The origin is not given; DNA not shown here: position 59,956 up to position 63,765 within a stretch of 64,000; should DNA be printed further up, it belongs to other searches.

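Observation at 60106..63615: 1169-aa NfnB(GltD)-like + NfnA(PyrK)-like fusion with novel N-terminal domain, immediately downstream of the nitrite/sulfite reductase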

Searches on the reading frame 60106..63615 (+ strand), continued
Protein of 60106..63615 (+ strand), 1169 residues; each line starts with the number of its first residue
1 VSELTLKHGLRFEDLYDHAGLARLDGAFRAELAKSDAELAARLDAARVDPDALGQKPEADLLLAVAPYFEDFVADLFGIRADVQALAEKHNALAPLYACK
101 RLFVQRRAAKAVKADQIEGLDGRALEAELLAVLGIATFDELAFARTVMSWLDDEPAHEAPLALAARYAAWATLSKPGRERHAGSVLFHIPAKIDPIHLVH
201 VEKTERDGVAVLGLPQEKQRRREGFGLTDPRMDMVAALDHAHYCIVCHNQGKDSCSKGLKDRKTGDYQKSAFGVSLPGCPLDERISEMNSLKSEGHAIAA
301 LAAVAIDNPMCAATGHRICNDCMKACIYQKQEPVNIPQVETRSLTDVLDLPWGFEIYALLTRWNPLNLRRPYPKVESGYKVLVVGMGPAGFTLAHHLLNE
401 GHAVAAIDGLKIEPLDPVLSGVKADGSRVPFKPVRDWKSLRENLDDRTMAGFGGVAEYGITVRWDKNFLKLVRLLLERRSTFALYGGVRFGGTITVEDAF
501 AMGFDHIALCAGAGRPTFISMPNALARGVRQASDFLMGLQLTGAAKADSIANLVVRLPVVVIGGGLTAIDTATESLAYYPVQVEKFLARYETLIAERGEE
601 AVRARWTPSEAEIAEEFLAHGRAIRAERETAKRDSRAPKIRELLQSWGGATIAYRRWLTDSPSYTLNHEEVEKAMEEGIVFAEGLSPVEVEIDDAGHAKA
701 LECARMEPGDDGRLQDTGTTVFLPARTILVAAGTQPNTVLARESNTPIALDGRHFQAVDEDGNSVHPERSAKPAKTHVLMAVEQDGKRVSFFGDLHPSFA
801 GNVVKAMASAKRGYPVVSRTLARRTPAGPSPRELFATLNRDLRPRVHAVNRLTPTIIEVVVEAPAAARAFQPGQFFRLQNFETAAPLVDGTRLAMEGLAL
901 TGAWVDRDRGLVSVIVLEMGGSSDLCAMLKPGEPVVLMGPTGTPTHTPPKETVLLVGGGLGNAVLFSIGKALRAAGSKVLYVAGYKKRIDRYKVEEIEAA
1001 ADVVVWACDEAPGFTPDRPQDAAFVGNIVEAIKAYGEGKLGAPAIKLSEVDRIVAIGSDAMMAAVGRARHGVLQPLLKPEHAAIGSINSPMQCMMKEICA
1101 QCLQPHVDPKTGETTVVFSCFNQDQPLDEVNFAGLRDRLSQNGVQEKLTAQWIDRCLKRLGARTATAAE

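Call 16: find_encoding_contigs(protein=P0045, flank=10000, max_places=2)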
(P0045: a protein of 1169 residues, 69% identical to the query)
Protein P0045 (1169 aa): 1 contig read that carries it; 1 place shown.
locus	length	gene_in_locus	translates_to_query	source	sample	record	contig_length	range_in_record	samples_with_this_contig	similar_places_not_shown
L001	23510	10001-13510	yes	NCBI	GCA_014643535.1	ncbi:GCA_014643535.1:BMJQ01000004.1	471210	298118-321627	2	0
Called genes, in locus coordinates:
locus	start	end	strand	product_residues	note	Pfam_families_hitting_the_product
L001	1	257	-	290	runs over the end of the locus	PF13191:AAA_16 (faint), PF05673:DUF815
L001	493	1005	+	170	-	PF02699:YajC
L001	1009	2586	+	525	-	PF21760:SecD_1st, PF22599:SecDF_P1_head, PF02355:SecD_SecF_C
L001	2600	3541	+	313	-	PF07549:Sec_GG, PF02355:SecD_SecF_C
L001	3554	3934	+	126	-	PF04430:DUF498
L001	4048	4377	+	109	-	-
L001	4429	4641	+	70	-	PF13441:Gly-zipper_YMGG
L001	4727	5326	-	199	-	PF00081:Sod_Fe_N, PF02777:Sod_Fe_C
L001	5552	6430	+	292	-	PF00494:SQS_PSY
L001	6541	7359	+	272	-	PF02129:Peptidase_S15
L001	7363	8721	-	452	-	PF01134:GIDA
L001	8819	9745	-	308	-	PF00892:EamA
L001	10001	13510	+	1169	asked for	PF27156:RP005_N, PF07992:Pyr_redox_2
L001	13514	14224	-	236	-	PF25851:YafT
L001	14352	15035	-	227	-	PF13489:Methyltransf_23, PF08241:Methyltransf_11, PF08242:Methyltransf_12, PF13649:Methyltransf_25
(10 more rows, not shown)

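Call 20: search_solved_structures(query=window:60106-63612:+, max_evalue=0.001)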
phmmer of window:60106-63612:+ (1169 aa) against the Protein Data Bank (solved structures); distinct sequences matched with E-value up to 0.001: 8.
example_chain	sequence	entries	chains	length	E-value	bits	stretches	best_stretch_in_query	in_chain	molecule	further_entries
5vj7_A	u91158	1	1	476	3.3e-19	71.4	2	644-744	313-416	Oxidoreductase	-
5jca_L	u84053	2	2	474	6.8e-16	60.4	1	453-576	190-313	NADH-dependent Ferredoxin:NADP Oxidoreductase (NfnI) subunit alpha | NADH-dependent Ferredoxin:NADP Oxidoreductase subunit alpha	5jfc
5jca_S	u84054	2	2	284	2.2e-12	48.8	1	850-1040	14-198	NADH-dependent Ferredoxin:NADP Oxidoreductase (NfnI) subunit beta | NADH-dependent Ferredoxin:NADP Oxidoreductase subunit beta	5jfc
4ylf_B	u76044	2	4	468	1.4e-11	46.2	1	453-576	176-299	Dihydropyrimidine dehydrogenase subunit A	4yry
4ylf_A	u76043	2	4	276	5.3e-11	44.2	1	857-1013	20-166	Dihydroorotate dehydrogenase B (NAD(+)), electron transfer subunit homolog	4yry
8oh5_C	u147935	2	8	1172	4e-10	41.3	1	650-735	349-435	Formate dehydrogenase-O, major subunit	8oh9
9bov_A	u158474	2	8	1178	9.7e-10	40.1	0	650-734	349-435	Molybdopterin oxidoreductase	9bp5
7mfm_I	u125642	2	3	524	4e-07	31.4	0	277-407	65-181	Glutamate synthase (NADPH) small chain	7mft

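Call 24: find_related_loci(query=A1, collection=genome_contigs, flank=10000)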
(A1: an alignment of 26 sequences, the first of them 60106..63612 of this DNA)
Query A1 (1169 aa) in genome_contigs; peptide patterns used: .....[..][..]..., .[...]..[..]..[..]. (x = any residue, [..] = any of these).
600 stretches matched a pattern (row limit reached: there are more); 597 encode a relative of the query (tblastn E <= 1e-3); the best 80 are kept; 80 distinct loci.
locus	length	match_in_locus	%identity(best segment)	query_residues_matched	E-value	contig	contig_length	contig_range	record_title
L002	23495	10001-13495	72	2-1167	0e+0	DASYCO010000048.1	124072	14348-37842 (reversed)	MAG TPA_asm: Alphaproteobacteria bacterium isolate SMAG_U4935 k141_2085168, whole genome shotgun sequence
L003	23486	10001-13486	69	1-1163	0e+0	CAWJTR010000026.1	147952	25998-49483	MAG: uncultured Alphaproteobacteria bacterium isolate MFD04463.bin.2.202 genome assembly, contig: contig_50714, whole ge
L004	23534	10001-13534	69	1-1169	0e+0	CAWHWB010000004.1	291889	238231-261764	MAG: uncultured Alphaproteobacteria bacterium isolate MFD03044.bin.1.49 genome assembly, contig: contig_34968, whole gen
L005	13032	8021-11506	68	1-1163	0e+0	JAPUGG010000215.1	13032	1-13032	MAG: Alphaproteobacteria bacterium isolate A5-S04_155 A5-S04_155_cg215, whole genome shotgun sequence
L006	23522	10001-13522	68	1-1169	0e+0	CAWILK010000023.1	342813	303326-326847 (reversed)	MAG: uncultured Alphaproteobacteria bacterium isolate MFD04967.bin.2.24 genome assembly, contig: contig_4517, whole geno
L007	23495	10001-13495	67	1-1165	0e+0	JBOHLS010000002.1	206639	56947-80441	MAG: Stellaceae bacterium isolate SE1507_maxbin2.bin.2 NODE_13_length_206639_cov_10.521025, whole genome shotgun sequenc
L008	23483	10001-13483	68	1-1163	0e+0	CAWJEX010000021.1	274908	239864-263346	MAG: uncultured Alphaproteobacteria bacterium isolate MFD09222.bin.1.102 genome assembly, contig: contig_91219, whole ge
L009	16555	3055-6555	67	1-1168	0e+0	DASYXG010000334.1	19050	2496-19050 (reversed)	MAG TPA_asm: Stellaceae bacterium isolate SMAG_U6302 k141_213422, whole genome shotgun sequence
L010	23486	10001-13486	67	3-1167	0e+0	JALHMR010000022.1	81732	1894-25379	MAG: Rhodospirillaceae bacterium isolate Bin_39_2_2 c_000000001733, whole genome shotgun sequence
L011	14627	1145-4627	65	2-1163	0e+0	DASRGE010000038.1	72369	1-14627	MAG TPA_asm: Bryobacteraceae bacterium isolate SMAG_U10050 k141_412687, whole genome shotgun sequence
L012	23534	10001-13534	68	1-1169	0e+0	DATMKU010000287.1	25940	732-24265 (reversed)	MAG TPA_asm: Stellaceae bacterium isolate SMAG_U12779 k141_4108817, whole genome shotgun sequence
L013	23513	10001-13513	67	4-1168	0e+0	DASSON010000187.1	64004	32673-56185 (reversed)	MAG TPA_asm: Burkholderiales bacterium isolate SMAG_U1253 k141_1499273, whole genome shotgun sequence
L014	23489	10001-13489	68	1-1168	0e+0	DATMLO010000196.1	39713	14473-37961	MAG TPA_asm: Stellaceae bacterium isolate SMAG_U12799 k141_3207471, whole genome shotgun sequence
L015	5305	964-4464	68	1-1168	0e+0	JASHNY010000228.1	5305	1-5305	MAG: Alphaproteobacteria bacterium isolate JOPF009 JOPF_A072_contig_59535, whole genome shotgun sequence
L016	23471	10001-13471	67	1-1165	0e+0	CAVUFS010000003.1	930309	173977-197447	MAG: uncultured Alphaproteobacteria bacterium isolate MFD04967.bin.1.129 genome assembly, contig: contig_13167, whole ge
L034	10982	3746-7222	66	2-1167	0e+0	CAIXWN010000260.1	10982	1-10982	MAG: uncultured Caulobacteraceae bacterium isolate Kiruna2_bin-0871 genome assembly, contig: bin-0871:260/279, whole gen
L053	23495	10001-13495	64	4-1169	0e+0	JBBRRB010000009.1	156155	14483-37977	MAG: Bryobacterales bacterium isolate metawrap_la1_93 W_la1_93_k141_1572105L_156155_cov_14.0000, whole genome shotgun se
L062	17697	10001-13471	65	5-1158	0e+0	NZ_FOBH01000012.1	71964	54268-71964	Nitrosovibrio tenuis strain Nv1, whole genome shotgun sequence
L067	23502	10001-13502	67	1-1169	0e+0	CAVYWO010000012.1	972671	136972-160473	MAG: uncultured Alphaproteobacteria bacterium isolate MFD01248.bin.2.46 genome assembly, contig: contig_5163, whole geno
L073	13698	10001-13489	64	5-1160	0e+0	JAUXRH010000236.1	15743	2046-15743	MAG: Nitrosomonas sp. isolate C12_maxbin.059 C12_k141_140679, whole genome shotgun sequence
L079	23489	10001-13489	61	8-1157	0e+0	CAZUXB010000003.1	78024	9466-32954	MAG TPA_asm: uncultured Rickettsiales bacterium isolate SRP278252_co2_161 genome assembly, contig: NODE_468_length_78024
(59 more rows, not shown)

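Call 46: predict_structure(alignment_id=A2)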
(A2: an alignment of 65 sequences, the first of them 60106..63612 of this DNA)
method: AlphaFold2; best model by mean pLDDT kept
length: 1169 residues; sequences in the alignment: 65
mean_pLDDT: 90.9   pTM: 0.91
mean pLDDT of the five models: 90.9, 90.5, 90.5, 87.9, 86.3
residues with pLDDT >= 90: 826; 70-90: 315; 50-70: 26; < 50: 2
segments of 3 or more residues with pLDDT < 50: none
pLDDT, mean of each block of 10 residues (from residue 1): 77 95 98 97 95 91 97 97 96 94 91 83 92 89 94 93 94 91 89 83 88 90 84 91 79 85 88 87 93 95 96 78 79 87 96 98 96 96 94 98 94 93 94 94 86 72 87 96 93 91 96 84 92 88 87 93 90 94 96 96 94 97 97 94 95 92 79 91 95 94 92 87 96 87 80 93 93 93 89 93 91 96 93 96 96 92 95 90 91 89 90 89 89 93 89 94 92 96 92 93 94 83 94 95 94 94 95 95 83 67 89 89 90 89 90 92 69
secondary structure, 60 per line:
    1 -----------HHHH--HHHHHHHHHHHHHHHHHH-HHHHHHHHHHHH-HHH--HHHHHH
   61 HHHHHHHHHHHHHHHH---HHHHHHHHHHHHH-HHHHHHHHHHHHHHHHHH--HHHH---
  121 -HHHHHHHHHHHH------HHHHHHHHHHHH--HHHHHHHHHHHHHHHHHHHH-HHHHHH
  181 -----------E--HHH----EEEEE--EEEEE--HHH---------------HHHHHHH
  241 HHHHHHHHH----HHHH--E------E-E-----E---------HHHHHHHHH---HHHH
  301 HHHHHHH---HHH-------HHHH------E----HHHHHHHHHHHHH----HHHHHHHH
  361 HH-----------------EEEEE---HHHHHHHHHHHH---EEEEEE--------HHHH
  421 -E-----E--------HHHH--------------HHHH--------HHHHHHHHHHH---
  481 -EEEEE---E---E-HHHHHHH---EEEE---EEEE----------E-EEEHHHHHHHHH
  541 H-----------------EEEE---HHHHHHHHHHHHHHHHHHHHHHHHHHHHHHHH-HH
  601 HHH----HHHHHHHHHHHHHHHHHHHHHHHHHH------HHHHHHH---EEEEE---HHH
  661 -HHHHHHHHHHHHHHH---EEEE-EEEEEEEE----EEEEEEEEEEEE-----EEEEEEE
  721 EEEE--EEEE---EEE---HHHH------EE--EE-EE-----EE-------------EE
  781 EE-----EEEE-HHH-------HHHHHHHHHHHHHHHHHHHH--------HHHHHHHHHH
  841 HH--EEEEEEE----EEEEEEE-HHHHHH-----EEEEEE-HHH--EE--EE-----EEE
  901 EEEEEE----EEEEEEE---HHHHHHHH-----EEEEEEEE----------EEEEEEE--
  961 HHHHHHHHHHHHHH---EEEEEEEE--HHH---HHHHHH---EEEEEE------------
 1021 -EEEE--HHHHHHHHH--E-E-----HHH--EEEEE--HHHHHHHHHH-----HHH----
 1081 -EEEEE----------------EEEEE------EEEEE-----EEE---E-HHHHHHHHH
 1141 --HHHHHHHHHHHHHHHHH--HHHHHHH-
elements in order (helices of 4 or more, strands of 3 or more residues): H12-15 H18-35 H37-48 H55-76 H80-92 H94-111 H114-117 H122-133 H140-151 H154-173 H175-180 E202-206 E209-213 H234-249 H254-257 H285-293 H297-307 H321-324 H336-348 H353-362 E380-384 H388-399 E403-408 H417-420 H437-440 H455-458 H467-477 E482-486 H496-502 E506-509 E513-516 E529-531 H532-541 E559-562 H566-597 H599-603 H608-633 H640-646 E650-654 H662-676 E680-683 E685-692 E697-708 E714-724 E727-730 E734-736 H740-743 E779-782 E788-791 H803-822 H831-842 E845-851 E856-862 H864-869 E875-880 E898-906 E911-917 H921-928 E934-941 E952-958 H961-974 E978-985 H994-999 E1003-1008 E1022-1025 H1028-1036 E1052-1056 H1059-1068 E1082-1086 E1103-1107 E1114-1118 E1124-1126 H1132-1140 H1143-1159 H1162-1168

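Call 50: fold_search(model_id=the predicted structure, library=pdb)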
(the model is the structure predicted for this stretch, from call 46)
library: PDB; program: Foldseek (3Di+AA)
matches with E <= 10: 1820; with E <= 0.001: 431
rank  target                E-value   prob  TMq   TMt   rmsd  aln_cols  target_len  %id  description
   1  5jca_L                1.0e-22  1.00  0.34  0.80   5.5       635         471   20  NADP(H) bound NADH-dependent Ferredoxin:NADP Oxidoreductase (NfnI) from Pyrococcus furiosus (released 2017-04-12)
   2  5vj7_A                1.1e-22  1.00  0.34  0.82   4.3       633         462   21  Ferredoxin NADP Oxidoreductase (Xfn) (released 2017-07-19)
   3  5jfc_L                4.1e-22  1.00  0.33  0.80   5.6       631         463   20  NADH-dependent Ferredoxin:NADP Oxidoreductase (NfnI) from Pyrococcus furiosus (released 2017-04-12)
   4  9bov_A                4.8e-21  1.00  0.30  0.30  32.0      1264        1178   14  Structure of electron bifurcating Nfn-ABC complexed with NAD from Caldicellulosiruptor saccharolyticus (released 2025-03-05)
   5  4ylf_B                2.3e-19  1.00  0.34  0.80   5.3       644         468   20  Insights into flavin-based electron bifurcation via the NADH-dependent reduced ferredoxin-NADP oxidoreductase structur (released 2015-07-08)
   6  1h7w_B                1.3e-18  1.00  0.32  0.36  30.1       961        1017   13  Dihydropyrimidine dehydrogenase (DPD) from pig (released 2001-02-23)
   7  5jca_S                1.6e-18  1.00  0.22  0.89   2.5       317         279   22  NADP(H) bound NADH-dependent Ferredoxin:NADP Oxidoreductase (NfnI) from Pyrococcus furiosus (released 2017-04-12)
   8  1gte_A                2.2e-18  1.00  0.31  0.36  29.9       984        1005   14  DIHYDROPYRIMIDINE DEHYDROGENASE (DPD) FROM PIG, BINARY COMPLEX WITH 5-IODOURACIL (released 2002-04-11)
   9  1h7x_A                2.4e-18  1.00  0.31  0.35  30.2       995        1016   13  Dihydropyrimidine dehydrogenase (DPD) from pig, ternary complex of a mutant enzyme (C671A), NADPH and 5-fluorouracil (released 2001-02-23)
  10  1h7x_B                2.7e-18  1.00  0.33  0.37  30.2       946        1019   14  Dihydropyrimidine dehydrogenase (DPD) from pig, ternary complex of a mutant enzyme (C671A), NADPH and 5-fluorouracil (released 2001-02-23)
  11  1h7w_A                5.9e-18  1.00  0.32  0.36  29.9       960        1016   13  Dihydropyrimidine dehydrogenase (DPD) from pig (released 2001-02-23)
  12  1h7w_D                6.2e-18  1.00  0.32  0.37  30.0       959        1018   13  Dihydropyrimidine dehydrogenase (DPD) from pig (released 2001-02-23)
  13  7m31_A                6.2e-18  1.00  0.32  0.37  30.0       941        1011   13  Dihydropyrimidine Dehydrogenase (DPD) C671S Mutant Soaked with Thymine and NADPH Anaerobically (released 2021-06-09)
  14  7m32_A                6.2e-18  1.00  0.33  0.37  30.2       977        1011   13  Dihydropyrimidine Dehydrogenase (DPD) C671A Mutant Soaked with Uracil and NADPH Anaerobically (released 2021-06-09)
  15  7m31_C                6.5e-18  1.00  0.31  0.36  29.1      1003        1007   12  Dihydropyrimidine Dehydrogenase (DPD) C671S Mutant Soaked with Thymine and NADPH Anaerobically (released 2021-06-09)
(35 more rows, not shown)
